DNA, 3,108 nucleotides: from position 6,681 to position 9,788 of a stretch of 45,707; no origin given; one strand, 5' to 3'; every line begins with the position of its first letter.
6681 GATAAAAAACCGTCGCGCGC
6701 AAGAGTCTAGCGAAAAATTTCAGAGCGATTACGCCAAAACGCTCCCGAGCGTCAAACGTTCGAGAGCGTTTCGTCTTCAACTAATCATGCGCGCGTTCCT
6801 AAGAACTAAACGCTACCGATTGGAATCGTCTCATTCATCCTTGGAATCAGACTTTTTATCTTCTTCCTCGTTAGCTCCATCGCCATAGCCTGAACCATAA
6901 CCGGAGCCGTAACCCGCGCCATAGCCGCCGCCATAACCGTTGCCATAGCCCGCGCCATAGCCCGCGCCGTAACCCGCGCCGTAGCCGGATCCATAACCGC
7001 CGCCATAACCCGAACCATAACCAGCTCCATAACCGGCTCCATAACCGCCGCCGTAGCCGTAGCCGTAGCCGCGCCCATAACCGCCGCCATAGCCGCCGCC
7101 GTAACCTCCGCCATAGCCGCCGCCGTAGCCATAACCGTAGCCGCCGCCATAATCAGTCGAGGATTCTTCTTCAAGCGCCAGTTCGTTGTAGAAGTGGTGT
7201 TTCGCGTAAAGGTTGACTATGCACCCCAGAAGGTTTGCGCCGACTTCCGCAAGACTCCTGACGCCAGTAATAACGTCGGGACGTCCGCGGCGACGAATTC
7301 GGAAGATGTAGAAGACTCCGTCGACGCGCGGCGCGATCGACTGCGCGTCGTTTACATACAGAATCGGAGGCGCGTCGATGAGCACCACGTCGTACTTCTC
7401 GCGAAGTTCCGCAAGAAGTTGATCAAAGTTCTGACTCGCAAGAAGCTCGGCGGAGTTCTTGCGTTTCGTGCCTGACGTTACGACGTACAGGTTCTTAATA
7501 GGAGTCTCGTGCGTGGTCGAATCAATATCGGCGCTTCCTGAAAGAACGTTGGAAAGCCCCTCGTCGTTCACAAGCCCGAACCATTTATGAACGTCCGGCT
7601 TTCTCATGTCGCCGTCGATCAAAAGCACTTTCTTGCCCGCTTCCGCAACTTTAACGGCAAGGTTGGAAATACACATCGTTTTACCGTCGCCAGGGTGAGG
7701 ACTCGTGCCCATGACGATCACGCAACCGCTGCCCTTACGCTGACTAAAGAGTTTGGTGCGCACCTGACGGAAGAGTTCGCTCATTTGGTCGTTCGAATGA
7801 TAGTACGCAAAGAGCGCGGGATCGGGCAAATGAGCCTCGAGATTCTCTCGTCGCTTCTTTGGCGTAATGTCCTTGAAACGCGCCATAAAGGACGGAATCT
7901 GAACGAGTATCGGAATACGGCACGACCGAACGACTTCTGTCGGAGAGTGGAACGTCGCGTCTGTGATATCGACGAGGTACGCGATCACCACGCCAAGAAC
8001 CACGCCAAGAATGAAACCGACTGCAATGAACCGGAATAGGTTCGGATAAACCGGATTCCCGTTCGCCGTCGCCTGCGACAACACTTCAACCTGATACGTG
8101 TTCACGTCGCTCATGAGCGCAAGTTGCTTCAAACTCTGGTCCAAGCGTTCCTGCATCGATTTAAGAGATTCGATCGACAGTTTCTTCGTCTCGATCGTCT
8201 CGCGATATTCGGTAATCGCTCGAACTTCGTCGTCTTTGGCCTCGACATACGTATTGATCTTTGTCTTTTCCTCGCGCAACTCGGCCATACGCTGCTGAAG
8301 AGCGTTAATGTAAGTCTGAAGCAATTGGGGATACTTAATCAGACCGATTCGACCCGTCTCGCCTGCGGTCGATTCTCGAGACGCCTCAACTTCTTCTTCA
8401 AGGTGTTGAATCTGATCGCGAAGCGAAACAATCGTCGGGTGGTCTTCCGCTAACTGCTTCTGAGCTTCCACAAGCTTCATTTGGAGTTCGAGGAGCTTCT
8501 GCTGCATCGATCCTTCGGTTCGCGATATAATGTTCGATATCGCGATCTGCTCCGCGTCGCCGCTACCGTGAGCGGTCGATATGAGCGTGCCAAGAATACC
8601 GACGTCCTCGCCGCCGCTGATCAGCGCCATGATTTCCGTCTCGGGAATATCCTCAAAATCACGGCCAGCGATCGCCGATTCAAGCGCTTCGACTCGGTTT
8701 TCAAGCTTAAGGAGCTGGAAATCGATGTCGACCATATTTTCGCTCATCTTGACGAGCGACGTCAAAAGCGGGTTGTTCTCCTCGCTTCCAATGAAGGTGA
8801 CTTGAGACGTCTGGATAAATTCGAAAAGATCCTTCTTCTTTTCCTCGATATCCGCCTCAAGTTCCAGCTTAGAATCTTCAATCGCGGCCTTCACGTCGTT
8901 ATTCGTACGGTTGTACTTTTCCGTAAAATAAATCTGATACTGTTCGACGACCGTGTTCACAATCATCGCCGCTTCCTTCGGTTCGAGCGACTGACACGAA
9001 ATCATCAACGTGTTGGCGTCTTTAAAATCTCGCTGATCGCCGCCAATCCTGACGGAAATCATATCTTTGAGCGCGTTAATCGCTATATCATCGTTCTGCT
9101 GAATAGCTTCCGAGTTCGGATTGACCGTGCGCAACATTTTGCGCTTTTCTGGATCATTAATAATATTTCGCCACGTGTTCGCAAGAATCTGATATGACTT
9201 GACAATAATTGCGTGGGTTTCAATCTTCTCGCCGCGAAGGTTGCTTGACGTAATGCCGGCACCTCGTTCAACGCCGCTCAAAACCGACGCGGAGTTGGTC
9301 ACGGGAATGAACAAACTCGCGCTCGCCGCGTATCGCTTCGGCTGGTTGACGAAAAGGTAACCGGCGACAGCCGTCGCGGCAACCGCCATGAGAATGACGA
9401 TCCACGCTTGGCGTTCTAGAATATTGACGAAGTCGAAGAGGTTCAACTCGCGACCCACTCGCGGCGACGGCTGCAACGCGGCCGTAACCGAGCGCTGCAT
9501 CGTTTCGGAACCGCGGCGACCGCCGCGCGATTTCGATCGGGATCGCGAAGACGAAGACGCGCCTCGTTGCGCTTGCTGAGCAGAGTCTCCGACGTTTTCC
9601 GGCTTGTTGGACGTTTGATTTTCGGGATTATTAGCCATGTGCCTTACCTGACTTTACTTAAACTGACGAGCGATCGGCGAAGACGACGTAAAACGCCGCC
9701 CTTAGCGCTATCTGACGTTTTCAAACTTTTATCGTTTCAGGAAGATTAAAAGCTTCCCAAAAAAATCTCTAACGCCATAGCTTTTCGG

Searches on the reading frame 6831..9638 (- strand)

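Call 28: search_protein_families(library=pfam, proteins=[window:6831-9638:-], max_evalue=0.001)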
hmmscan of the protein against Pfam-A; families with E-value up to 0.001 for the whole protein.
window:6831-9638:- (935 aa): 6 families
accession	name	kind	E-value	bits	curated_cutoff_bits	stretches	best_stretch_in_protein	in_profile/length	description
PF13614.12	AAA_31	-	1.1e-13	52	27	1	650-762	12-131/177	AAA domain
PF02706.20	Wzz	-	1.9e-06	28.5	25.5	1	64-158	2-90/91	Chain length determinant protein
PF01656.29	CbiA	-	2.3e-05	24.8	25.4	1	650-814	9-86/125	CobQ/CobB/MinD/ParA nucleotide binding domain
PF13807.11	GNVR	-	0.00029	21.2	27.7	1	499-554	23-78/82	G-rich domain on putative tyrosine kinase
PF09140.17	MipZ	-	0.0007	19.4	20.7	0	640-757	2-108/262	ATPase MipZ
PF10609.15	ParA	-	0.0008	19.3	27.1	0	646-758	10-121/246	NUBPL iron-transfer P-loop NTPase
